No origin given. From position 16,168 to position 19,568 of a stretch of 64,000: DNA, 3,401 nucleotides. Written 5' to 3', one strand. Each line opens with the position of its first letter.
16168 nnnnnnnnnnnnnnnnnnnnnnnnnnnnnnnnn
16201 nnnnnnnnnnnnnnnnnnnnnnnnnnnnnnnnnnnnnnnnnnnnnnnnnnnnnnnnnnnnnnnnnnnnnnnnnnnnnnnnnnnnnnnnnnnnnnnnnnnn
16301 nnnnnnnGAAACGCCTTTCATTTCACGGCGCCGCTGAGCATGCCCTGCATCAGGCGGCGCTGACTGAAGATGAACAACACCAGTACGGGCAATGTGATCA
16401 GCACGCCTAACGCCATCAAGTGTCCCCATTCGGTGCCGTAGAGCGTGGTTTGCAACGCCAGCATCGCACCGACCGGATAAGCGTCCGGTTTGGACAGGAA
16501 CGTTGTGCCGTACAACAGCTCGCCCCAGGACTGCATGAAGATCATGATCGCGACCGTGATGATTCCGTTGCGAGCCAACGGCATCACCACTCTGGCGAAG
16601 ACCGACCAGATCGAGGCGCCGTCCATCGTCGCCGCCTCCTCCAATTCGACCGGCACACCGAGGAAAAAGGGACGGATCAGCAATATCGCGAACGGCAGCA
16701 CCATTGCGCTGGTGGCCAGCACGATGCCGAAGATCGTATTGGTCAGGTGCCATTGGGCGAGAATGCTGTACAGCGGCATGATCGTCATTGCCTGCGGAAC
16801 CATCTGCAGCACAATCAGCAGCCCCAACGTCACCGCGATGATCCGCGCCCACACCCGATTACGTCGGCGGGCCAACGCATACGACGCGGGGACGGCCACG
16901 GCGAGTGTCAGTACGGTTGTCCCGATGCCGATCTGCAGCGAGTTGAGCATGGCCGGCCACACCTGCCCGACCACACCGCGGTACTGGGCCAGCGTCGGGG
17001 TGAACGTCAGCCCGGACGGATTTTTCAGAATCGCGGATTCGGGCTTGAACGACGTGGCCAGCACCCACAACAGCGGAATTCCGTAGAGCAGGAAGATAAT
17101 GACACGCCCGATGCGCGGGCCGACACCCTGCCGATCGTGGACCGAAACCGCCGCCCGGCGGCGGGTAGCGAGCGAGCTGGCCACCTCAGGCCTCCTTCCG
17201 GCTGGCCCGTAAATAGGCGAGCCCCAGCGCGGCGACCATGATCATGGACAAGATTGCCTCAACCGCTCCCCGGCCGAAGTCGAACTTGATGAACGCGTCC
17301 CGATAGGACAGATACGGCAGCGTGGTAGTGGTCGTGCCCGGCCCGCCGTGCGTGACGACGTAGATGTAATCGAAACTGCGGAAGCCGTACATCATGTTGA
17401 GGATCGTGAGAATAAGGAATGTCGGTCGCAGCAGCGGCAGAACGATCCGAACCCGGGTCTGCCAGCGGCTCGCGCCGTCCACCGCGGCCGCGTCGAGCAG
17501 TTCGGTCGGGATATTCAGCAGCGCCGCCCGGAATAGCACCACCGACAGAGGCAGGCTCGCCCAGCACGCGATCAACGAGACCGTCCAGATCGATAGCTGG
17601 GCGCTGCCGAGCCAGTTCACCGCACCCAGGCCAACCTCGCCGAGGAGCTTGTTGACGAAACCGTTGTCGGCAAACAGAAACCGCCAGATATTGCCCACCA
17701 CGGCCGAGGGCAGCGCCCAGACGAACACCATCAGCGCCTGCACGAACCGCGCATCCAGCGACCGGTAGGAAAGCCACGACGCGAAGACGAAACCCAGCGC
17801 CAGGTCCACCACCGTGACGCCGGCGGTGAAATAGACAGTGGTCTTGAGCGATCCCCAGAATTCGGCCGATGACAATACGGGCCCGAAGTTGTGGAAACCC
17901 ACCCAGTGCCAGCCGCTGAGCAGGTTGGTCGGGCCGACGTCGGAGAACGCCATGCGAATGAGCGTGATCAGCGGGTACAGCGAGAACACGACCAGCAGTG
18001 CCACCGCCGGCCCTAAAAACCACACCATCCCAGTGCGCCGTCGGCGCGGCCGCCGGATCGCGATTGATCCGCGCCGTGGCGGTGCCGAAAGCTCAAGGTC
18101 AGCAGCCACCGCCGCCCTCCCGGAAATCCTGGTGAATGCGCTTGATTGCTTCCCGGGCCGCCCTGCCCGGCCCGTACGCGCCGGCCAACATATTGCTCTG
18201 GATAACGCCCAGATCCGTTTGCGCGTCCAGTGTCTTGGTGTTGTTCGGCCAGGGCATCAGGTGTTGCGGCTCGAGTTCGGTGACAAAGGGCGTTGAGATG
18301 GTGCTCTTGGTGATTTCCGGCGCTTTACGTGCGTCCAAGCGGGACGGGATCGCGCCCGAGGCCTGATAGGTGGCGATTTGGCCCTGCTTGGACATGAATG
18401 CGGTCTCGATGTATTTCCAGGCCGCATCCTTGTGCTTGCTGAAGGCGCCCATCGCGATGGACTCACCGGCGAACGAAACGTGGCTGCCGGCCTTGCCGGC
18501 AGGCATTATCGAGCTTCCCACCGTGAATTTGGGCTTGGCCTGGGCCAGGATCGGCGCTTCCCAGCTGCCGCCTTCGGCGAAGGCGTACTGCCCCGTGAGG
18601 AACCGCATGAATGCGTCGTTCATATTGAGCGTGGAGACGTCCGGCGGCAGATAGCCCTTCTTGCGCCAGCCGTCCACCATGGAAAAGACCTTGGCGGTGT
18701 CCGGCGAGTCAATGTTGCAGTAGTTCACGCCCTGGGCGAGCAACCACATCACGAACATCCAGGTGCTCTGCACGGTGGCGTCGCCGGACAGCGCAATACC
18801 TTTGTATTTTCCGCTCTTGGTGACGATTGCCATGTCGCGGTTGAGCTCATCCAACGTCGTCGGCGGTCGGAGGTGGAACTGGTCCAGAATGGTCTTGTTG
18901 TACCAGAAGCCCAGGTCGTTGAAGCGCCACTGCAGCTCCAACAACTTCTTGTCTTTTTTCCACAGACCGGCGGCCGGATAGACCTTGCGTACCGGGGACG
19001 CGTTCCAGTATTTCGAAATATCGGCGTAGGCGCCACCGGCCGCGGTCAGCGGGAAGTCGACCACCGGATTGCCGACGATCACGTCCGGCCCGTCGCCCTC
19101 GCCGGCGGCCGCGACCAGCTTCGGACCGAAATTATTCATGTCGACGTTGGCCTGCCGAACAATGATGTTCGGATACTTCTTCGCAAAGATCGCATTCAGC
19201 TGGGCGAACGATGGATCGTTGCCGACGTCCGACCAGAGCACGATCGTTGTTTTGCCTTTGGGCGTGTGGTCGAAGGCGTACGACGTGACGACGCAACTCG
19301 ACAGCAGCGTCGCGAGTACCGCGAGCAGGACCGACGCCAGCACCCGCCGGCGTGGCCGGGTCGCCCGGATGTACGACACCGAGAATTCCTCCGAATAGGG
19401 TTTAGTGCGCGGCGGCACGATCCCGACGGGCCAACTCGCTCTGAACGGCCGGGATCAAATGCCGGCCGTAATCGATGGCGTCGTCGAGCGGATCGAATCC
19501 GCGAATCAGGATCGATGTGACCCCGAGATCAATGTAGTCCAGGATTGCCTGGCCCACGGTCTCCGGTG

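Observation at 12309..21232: Ten-gene coupled operon joining an SsuD-like monooxygenase, a sugar ABC importer and a split Tm-1-like pair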

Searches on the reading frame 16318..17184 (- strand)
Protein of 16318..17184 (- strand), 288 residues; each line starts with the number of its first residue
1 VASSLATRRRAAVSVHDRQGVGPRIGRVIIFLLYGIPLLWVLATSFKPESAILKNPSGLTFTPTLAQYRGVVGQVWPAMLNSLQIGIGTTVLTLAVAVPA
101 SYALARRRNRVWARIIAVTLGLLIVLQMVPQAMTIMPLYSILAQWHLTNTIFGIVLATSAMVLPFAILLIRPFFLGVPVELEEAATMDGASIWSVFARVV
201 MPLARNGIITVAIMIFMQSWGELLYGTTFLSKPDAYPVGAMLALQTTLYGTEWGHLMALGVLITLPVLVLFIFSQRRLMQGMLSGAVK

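Call 3: search_protein_families(library=pfam, proteins=[window:16318-17184:-])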
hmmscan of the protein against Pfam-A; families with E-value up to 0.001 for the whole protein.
window:16318-17184:- (288 aa): 1 family
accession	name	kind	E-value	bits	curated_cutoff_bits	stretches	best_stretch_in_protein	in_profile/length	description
PF00528.27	BPD_transp_1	-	3.7e-15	56.5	26.4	1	98-282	2-182/184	Binding-protein-dependent transport system inner membrane component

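Call 4: search_protein_families(library=ncbifam, proteins=[window:16318-17184:-])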
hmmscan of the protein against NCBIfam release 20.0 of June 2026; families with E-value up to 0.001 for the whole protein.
window:16318-17184:- (288 aa): 21 families
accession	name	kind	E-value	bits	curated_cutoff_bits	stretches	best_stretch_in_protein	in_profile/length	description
NF040932.1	ABC_arch_GlcU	equivalog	3.2e-30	105.7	340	1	27-283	9-265/272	glucose ABC transporter permease GlcU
NF008231.0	PRK10998.1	equivalog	6.7e-22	78.4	261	1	79-288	85-295/296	maltose ABC transporter permease MalG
NF008210.0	PRK10973.1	equivalog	6.4e-18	65.4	297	1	75-283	73-277/281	sn-glycerol-3-phosphate ABC transporter permease UgpE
TIGR01581.1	Mo_ABC_porter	hypoth_equivalog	6.2e-12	45.5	210.3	1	77-230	21-180/225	ABC transporter permease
NF006939.0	PRK09421.1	equivalog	2e-11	43.7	262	1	74-232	7-174/230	molybdate ABC transporter permease subunit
TIGR02141.1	modB_ABC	equivalog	2.2e-11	43.8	182.6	1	82-228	3-155/208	molybdate ABC transporter permease subunit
NF040839.1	tungstate_WtpB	equivalog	1.3e-09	38.1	340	1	74-223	41-197/251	tungstate ABC transporter permease WtpB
TIGR02139.1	permease_CysT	equivalog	2e-09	37.4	246.1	1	147-228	128-207/265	sulfate ABC transporter permease subunit CysT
NF043074.1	MMSYN1_0196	equivalog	6.6e-09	35.5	350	1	59-272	45-257/277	spermidine/putrescine ABC transporter permease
NF007044.0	PRK09497.1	equivalog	5.9e-08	32.5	348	1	26-279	17-278/285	spermidine/putrescine ABC transporter permease PotB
NF008208.0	PRK10971.1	equivalog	9.6e-08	31.8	415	1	146-223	135-212/277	sulfate/thiosulfate ABC transporter permease CysT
TIGR03262.1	PhnU2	equivalog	1.8e-07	30.2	593.25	1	73-219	50-201/546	putative 2-aminoethylphosphonate ABC transporter permease subunit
TIGR03255.1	PhnV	equivalog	3.1e-07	30.4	358.7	1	30-240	23-228/270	2-aminoethylphosphonate ABC transport system, membrane component PhnV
NF007047.0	PRK09500.1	equivalog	4e-07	29.9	326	1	29-225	13-202/257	spermidine/putrescine ABC transporter permease PotC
TIGR00974.1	3a0107s02c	equivalog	4.9e-07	29.2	193.45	1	29-226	10-207/272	phosphate ABC transporter permease PstA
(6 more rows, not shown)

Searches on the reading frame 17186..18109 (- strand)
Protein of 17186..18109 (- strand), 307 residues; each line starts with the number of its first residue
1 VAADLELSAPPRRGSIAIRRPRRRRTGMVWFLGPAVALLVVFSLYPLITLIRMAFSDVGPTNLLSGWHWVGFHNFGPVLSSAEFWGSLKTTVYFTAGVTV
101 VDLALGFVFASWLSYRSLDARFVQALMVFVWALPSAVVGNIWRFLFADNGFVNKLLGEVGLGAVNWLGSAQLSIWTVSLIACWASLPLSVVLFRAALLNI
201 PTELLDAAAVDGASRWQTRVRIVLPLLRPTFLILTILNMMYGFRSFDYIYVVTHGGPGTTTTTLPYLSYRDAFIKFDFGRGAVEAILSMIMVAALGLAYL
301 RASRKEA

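Call 3: search_protein_families(library=pfam, proteins=[window:17186-18109:-])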
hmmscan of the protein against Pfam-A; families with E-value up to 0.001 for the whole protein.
window:17186-18109:- (307 aa): 1 family
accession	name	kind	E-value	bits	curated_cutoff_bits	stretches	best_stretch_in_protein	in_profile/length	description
PF00528.27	BPD_transp_1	-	2.2e-18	67.1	26.4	1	104-293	3-169/184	Binding-protein-dependent transport system inner membrane component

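Call 4: search_protein_families(library=ncbifam, proteins=[window:17186-18109:-])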
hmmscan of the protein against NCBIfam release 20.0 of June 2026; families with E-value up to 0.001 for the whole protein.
window:17186-18109:- (307 aa): 23 families
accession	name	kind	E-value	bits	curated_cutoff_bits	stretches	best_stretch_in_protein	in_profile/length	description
NF007852.0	PRK10561.1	equivalog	2.5e-34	119.5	335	1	31-301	17-286/295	sn-glycerol-3-phosphate ABC transporter permease UgpA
NF040931.1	ABC_arch_GlcT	equivalog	3.5e-29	102.3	360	1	40-293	9-262/278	glucose ABC transporter permease GlcT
NF011624.0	PRK15050.1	equivalog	7.4e-25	87.7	247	1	17-305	14-288/297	2-aminoethylphosphonate ABC transporter permease subunit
NF008232.0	PRK10999.1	equivalog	7.7e-21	74.4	392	1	71-305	266-517/520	maltose ABC transporter permease MalF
TIGR03226.1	PhnU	equivalog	1.3e-14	54.3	283.45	1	17-305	32-306/311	2-aminoethylphosphonate ABC transporter permease subunit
TIGR02139.1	permease_CysT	equivalog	2.5e-13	50.2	246.1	1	70-282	34-238/265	sulfate ABC transporter permease subunit CysT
NF008208.0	PRK10971.1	equivalog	7.5e-12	45.3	415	1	75-297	47-259/277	sulfate/thiosulfate ABC transporter permease CysT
TIGR02141.1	modB_ABC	equivalog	1.8e-11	44.1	182.6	1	96-298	8-200/208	molybdate ABC transporter permease subunit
TIGR00969.1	3a0106s02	subfamily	2.1e-10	40.5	240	1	70-262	45-231/272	sulfate ABC transporter permease subunit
TIGR03262.1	PhnU2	equivalog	4.3e-10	38.9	593.25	1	35-288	10-242/546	putative 2-aminoethylphosphonate ABC transporter permease subunit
TIGR01581.1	Mo_ABC_porter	hypoth_equivalog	1.2e-08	34.8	210.3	1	73-269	8-197/225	ABC transporter permease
NF040932.1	ABC_arch_GlcU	equivalog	1.4e-08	34.7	340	1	185-301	144-262/272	glucose ABC transporter permease GlcU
NF006939.0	PRK09421.1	equivalog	3e-08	33.3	262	1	89-259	13-178/230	molybdate ABC transporter permease subunit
NF006954.0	PRK09433.1-5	equivalog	1.6e-07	30.4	821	1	98-304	58-258/530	thiamine/thiamine pyrophosphate ABC transporter permease ThiP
NF007044.0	PRK09497.1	equivalog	1.8e-07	31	348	1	36-304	16-276/285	spermidine/putrescine ABC transporter permease PotB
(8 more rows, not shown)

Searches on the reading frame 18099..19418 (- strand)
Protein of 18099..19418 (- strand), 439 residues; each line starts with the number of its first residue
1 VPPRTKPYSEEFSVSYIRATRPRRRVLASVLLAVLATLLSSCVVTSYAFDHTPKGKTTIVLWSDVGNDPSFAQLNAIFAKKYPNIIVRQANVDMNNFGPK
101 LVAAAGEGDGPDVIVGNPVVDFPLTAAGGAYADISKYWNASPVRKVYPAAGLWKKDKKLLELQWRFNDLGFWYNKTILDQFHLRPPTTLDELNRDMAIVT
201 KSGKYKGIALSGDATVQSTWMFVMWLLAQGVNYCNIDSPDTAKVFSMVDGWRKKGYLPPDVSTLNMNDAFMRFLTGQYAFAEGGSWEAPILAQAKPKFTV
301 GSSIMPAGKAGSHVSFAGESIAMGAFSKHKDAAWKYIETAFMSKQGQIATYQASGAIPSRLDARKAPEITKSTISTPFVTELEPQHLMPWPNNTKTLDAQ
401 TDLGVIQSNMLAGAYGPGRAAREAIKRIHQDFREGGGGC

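Call 3: search_protein_families(library=pfam, proteins=[window:18099-19418:-])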
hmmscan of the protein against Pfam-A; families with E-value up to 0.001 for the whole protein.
window:18099-19418:- (439 aa): 2 families
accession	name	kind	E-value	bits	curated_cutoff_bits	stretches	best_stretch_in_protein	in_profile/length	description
PF13416.11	SBP_bac_8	-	2.1e-29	103.7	27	1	76-372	4-274/279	Bacterial extracellular solute-binding protein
PF01547.30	SBP_bac_1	-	1.7e-23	84.5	26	1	74-340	10-300/307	Bacterial extracellular solute-binding protein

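Call 4: search_protein_families(library=ncbifam, proteins=[window:18099-19418:-])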
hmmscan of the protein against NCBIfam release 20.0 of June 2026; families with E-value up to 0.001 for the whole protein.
window:18099-19418:- (439 aa): 1 family
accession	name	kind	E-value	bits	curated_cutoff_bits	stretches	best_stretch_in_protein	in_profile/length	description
TIGR03851.1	chitin_NgcE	equivalog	0.00093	18.2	399.65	0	75-286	60-290/450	N-acetylglucosamine/diacetylchitobiose ABC transporter substrate-binding protein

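Call 7: search_solved_structures(query=window:18099-19418:-, max_evalue=0.01)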
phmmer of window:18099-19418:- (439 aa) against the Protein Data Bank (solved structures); distinct sequences matched with E-value up to 0.01: 30.
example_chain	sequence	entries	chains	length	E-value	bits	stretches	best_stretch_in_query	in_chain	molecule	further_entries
3uor_A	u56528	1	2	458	1.2e-16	63.5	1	47-389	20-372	ABC transporter sugar binding protein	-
4qrz_A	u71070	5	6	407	1.5e-13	53.3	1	85-398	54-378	ABC-TYPE SUGAR TRANSPORTER | ABC transporter, substrate binding protein (Sugar)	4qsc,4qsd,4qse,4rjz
9xf5_A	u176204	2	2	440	4.8e-13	51.6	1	52-429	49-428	ABC transporter substrate-binding protein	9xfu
5ci5_A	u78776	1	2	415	3.3e-11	45.6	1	70-385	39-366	Extracellular solute-binding protein family 1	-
7bvt_A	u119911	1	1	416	6.4e-11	44.6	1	62-342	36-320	Hypothetical sugar ABC-transporter sugar binding protein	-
3jzj_A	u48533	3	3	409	2e-10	43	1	58-423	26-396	Acarbose/maltose binding protein GacH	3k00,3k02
3k01_A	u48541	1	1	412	2.5e-10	42.7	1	58-423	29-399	Acarbose/maltose binding protein GacH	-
6pql_A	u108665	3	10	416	3.3e-10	42.3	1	71-360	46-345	ABC transporter sugar-binding protein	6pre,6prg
2heu_A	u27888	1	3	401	3.3e-10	42.3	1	72-360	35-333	Sugar ABC transporter, sugar-binding protein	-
2hfb_A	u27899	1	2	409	3.3e-10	42.3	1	71-360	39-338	Sugar ABC transporter, sugar-binding protein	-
2hq0_A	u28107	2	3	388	3.7e-10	42.1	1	73-362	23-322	Sugar ABC transporter, sugar-binding protein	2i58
7nbz_A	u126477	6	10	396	9.8e-10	40.7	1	162-373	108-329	Sulfoquinovosyl binding protein | Sulfoquinovosyl glycerol-binding protein SmoF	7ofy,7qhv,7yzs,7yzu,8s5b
5tu0_A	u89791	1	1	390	4.4e-07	32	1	266-430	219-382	Lmo2125 protein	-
7x0i_A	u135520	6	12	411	2.6e-06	29.5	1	73-367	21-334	CbpB | CpbB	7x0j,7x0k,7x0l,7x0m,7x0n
7ehp_A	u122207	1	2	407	5.3e-05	25.1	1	98-359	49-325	chitin oligosaccahride binding protein NagB1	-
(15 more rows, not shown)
